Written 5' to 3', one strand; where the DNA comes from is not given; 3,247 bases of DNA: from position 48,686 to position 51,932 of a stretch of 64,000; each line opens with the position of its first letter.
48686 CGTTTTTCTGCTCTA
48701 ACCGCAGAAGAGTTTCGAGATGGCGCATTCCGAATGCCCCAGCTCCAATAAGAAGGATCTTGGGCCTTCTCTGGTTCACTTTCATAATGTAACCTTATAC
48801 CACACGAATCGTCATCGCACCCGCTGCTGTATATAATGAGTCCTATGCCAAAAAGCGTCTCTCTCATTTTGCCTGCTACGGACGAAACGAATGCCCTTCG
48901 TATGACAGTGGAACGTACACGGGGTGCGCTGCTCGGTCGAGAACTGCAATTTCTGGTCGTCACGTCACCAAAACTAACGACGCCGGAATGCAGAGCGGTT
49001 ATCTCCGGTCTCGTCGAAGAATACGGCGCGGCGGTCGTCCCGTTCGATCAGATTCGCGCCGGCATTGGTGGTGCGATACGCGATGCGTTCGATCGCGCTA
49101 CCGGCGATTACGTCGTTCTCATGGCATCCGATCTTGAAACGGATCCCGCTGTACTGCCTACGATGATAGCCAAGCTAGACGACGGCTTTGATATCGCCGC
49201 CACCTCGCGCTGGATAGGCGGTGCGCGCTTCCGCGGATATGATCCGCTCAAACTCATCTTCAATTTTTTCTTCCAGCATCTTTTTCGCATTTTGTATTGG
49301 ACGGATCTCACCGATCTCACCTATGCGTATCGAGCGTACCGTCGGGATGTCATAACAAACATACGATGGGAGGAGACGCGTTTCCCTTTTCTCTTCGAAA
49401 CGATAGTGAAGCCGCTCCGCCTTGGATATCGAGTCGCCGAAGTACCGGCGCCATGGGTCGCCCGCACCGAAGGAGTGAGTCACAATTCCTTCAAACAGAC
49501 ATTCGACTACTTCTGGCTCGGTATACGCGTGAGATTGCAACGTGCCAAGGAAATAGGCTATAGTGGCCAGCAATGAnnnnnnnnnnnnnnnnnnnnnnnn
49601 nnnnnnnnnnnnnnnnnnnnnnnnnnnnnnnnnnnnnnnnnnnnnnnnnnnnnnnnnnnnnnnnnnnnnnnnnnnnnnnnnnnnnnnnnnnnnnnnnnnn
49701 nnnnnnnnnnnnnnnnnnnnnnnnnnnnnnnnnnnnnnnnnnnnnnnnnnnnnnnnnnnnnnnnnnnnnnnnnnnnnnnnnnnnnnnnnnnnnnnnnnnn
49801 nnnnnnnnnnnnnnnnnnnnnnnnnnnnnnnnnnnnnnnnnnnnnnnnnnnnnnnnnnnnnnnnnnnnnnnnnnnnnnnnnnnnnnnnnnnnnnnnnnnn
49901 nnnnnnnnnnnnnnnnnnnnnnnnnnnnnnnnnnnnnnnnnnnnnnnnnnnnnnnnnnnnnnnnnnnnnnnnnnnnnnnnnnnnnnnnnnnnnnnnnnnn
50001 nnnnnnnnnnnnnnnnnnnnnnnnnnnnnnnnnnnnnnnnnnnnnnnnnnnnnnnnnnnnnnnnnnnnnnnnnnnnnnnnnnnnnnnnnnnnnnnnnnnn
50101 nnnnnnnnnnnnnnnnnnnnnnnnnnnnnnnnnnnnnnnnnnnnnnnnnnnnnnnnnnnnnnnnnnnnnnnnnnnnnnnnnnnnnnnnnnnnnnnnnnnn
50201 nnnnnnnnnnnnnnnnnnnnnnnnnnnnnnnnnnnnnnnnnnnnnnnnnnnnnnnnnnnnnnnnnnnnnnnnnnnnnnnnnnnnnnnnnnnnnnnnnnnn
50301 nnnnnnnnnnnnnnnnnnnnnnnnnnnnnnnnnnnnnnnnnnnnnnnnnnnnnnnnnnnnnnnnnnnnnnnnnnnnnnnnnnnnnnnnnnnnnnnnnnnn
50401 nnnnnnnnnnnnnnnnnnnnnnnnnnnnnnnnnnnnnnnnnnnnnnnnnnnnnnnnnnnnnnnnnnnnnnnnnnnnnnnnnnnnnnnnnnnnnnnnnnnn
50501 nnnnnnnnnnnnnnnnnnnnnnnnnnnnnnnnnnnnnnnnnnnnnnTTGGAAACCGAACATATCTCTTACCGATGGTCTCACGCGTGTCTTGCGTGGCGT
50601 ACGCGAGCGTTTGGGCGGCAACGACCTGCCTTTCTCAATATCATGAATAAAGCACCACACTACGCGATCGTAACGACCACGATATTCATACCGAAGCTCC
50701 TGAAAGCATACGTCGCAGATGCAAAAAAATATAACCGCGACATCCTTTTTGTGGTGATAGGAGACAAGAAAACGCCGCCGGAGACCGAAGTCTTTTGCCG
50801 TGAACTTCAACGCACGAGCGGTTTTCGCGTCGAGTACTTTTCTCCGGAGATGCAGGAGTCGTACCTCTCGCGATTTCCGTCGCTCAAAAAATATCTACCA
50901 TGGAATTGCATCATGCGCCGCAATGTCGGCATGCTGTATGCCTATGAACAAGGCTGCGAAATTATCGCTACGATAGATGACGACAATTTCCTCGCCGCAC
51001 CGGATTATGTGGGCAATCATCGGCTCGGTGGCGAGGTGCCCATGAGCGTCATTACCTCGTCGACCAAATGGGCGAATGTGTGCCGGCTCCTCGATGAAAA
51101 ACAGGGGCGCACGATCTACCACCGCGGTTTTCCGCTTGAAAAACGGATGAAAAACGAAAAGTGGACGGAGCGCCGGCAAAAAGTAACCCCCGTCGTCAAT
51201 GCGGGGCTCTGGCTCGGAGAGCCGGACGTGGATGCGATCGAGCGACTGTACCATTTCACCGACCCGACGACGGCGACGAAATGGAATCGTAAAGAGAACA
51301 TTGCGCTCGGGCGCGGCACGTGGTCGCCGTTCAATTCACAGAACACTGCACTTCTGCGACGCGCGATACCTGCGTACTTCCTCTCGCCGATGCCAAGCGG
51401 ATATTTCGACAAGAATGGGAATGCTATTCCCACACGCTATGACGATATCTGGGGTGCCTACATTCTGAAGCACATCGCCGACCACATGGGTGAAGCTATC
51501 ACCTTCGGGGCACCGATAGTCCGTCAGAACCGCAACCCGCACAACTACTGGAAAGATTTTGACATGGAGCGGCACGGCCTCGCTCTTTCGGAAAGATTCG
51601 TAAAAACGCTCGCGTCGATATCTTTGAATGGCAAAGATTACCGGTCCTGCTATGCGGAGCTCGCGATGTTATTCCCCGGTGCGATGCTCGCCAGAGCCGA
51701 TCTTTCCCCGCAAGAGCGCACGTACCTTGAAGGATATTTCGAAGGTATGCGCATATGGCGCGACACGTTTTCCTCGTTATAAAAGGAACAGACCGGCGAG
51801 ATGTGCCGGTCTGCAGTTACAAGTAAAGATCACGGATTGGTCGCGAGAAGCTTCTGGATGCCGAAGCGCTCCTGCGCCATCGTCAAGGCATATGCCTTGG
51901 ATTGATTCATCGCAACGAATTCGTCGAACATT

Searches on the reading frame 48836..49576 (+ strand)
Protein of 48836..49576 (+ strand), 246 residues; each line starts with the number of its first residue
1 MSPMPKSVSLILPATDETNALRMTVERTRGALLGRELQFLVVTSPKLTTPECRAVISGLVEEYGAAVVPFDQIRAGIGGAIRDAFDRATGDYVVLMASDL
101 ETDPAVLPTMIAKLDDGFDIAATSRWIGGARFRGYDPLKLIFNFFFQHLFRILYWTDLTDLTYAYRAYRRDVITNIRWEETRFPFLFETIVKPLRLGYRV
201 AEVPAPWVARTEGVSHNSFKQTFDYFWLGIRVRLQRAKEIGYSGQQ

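Call 66: search_protein_families(library=pfam, proteins=[window:48836-49576:+], max_evalue=0.00001)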
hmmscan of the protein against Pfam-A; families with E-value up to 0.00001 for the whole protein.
window:48836-49576:+ (246 aa): 1 family
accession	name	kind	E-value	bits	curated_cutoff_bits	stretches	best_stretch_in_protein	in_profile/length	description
PF00535.33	Glycos_transf_2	-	4.3e-14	53.2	23.3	1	9-173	1-164/168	Glycosyl transferase family 2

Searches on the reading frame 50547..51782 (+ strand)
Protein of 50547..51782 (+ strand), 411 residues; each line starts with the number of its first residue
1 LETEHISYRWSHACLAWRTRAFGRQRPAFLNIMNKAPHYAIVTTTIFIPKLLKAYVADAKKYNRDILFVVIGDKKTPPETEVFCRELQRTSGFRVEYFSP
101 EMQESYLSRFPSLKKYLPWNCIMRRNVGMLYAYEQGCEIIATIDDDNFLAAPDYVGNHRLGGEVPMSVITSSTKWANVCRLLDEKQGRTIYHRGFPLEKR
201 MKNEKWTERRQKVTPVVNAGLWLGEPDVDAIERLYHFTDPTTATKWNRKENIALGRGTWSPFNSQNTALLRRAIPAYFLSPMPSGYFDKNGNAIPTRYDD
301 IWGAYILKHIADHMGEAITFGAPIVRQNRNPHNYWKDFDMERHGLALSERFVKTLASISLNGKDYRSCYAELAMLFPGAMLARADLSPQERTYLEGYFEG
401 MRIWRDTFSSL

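Call 66: search_protein_families(library=pfam, proteins=[window:50547-51782:+], max_evalue=0.00001)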
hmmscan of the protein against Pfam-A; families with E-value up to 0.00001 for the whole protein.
window:50547-51782:+ (411 aa): 1 family
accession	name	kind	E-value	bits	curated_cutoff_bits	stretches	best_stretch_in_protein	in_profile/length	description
PF03214.19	RGP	-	2.8e-09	37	23.8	1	210-375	151-311/342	Reversibly glycosylated polypeptide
